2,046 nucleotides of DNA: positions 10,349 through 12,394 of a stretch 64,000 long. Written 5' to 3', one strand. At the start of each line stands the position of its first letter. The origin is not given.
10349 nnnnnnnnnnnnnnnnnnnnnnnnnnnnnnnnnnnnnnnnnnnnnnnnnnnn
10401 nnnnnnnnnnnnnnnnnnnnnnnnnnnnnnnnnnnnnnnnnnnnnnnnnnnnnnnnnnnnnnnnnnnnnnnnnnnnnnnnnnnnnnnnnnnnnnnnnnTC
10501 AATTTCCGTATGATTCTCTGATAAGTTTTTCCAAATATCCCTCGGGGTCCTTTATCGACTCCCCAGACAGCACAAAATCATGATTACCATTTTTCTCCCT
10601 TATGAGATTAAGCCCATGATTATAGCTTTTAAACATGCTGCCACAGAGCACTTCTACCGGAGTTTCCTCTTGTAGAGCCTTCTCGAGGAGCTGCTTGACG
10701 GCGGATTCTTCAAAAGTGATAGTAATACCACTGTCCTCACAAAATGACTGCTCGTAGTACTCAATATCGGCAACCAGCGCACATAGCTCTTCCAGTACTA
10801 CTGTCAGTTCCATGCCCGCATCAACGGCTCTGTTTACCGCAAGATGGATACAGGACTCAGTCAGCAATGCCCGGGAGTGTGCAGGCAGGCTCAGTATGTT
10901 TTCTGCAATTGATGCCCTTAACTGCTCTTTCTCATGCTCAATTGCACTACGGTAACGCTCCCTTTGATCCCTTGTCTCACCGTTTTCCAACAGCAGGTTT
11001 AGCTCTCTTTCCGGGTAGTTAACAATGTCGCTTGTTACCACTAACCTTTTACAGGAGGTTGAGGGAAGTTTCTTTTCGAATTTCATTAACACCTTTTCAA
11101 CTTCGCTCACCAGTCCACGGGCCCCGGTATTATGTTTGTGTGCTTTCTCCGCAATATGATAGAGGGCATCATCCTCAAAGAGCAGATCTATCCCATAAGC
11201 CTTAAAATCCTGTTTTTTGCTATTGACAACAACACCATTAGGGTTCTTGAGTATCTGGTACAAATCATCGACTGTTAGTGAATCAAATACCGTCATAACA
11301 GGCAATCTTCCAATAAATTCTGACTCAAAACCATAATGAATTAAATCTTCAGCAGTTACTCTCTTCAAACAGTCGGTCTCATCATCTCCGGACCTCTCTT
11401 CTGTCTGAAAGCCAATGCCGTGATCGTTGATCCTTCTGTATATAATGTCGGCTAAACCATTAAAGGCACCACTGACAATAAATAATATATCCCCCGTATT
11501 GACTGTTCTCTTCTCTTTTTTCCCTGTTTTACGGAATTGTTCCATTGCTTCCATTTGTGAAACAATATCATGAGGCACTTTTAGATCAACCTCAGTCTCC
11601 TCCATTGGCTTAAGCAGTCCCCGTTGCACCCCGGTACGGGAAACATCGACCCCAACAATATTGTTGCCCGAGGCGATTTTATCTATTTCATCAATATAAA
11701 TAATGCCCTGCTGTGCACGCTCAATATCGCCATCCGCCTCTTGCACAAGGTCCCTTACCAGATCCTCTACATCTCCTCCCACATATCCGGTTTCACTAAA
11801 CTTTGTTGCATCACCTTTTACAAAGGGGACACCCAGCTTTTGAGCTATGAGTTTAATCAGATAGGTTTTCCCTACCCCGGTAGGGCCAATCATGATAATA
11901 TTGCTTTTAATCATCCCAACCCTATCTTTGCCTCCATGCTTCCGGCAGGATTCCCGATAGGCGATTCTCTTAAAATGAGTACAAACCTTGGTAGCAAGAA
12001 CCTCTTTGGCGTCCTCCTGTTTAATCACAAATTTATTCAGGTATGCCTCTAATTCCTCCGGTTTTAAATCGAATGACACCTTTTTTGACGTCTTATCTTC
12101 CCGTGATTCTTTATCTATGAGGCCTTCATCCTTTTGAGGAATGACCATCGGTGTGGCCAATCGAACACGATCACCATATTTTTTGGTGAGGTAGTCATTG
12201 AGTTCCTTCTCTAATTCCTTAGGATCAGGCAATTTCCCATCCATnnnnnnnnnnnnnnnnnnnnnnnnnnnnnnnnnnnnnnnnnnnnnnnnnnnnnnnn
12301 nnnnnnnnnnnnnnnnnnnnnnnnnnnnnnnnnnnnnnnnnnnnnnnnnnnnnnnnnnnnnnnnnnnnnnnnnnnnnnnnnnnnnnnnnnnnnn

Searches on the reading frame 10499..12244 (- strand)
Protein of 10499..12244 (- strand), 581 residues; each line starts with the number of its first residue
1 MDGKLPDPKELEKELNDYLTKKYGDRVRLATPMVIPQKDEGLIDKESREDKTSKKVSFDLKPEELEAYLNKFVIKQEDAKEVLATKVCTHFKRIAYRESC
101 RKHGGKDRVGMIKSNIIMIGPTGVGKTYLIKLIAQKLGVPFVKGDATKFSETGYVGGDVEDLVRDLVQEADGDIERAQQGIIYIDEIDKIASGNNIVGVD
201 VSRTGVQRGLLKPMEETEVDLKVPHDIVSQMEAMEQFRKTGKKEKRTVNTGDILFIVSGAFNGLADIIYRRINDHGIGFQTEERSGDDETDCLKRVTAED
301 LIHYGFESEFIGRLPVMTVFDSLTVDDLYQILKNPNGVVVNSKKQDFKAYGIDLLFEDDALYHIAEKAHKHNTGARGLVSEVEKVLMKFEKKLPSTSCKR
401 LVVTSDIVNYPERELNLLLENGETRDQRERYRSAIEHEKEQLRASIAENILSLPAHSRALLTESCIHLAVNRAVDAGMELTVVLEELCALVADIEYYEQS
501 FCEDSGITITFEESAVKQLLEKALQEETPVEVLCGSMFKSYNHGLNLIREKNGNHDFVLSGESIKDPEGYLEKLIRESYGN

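Call 26: search_protein_families(library=ncbifam, proteins=[window:10499-12244:-])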
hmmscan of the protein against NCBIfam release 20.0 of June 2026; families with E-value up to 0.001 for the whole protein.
window:10499-12244:- (581 aa): 19 families
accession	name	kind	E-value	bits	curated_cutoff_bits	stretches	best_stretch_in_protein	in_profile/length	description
NF003745.1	PRK05342.1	equivalog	6.9e-102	341.4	359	1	43-413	41-404/418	ATP-dependent Clp protease ATP-binding subunit ClpX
TIGR00382.1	clpX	equivalog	7.1e-94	315.1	370.75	1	44-410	51-407/414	ATP-dependent protease ATP-binding subunit ClpX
TIGR00390.1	hslU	equivalog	1.2e-48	166.1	362.45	3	61-170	2-104/441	ATP-dependent protease ATPase subunit HslU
TIGR02639.1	ClpA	equivalog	1.4e-12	46.7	993.15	2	297-386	626-711/734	ATP-dependent Clp protease ATP-binding subunit ClpA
NF008004.0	PRK10733.1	equivalog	1.3e-08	33.3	1008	1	109-191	181-257/644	ATP-dependent zinc metalloprotease FtsH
NF003069.1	PRK03992.1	subfamily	2.2e-08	33.6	500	1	114-212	166-257/379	proteasome-activating nucleotidase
TIGR01241.2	FtsH_fam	equivalog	3.9e-08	32.5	600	1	112-191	194-267/598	ATP-dependent zinc metalloprotease FtsH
TIGR01243.1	CDC48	subfamily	1.3e-07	30.3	802.65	1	115-206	214-299/733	CDC48 family AAA ATPase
TIGR01242.2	TIGR01242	subfamily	1.4e-07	30.9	500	1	115-213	150-241/362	proteasome-activating nucleotidase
NF047747.1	PrtsmActNtasePan2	equivalog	1.7e-07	30.8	700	1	113-195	185-261/397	proteasome-activating nucleotidase Pan2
NF047748.1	PrtsmActNtasePan1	equivalog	3.7e-07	29.5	750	1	113-211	182-273/405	proteasome-activating nucleotidase Pan1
TIGR03346.1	chaperone_ClpB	equivalog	9.7e-07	27.5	1232.1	0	287-386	728-822/853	ATP-dependent chaperone ClpB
NF003229.0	PRK04195.1-5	equivalog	1.3e-06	27.4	280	1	73-198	19-123/413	replication factor C large subunit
NF041006.2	cell_div_CdvC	equivalog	1.5e-05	24.1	650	1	115-198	136-219/370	cell division protein CdvC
NF033606.1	heat_AAA_ClpK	exception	1.9e-05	22.7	1900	1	116-379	646-868/949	heat shock survival AAA family ATPase ClpK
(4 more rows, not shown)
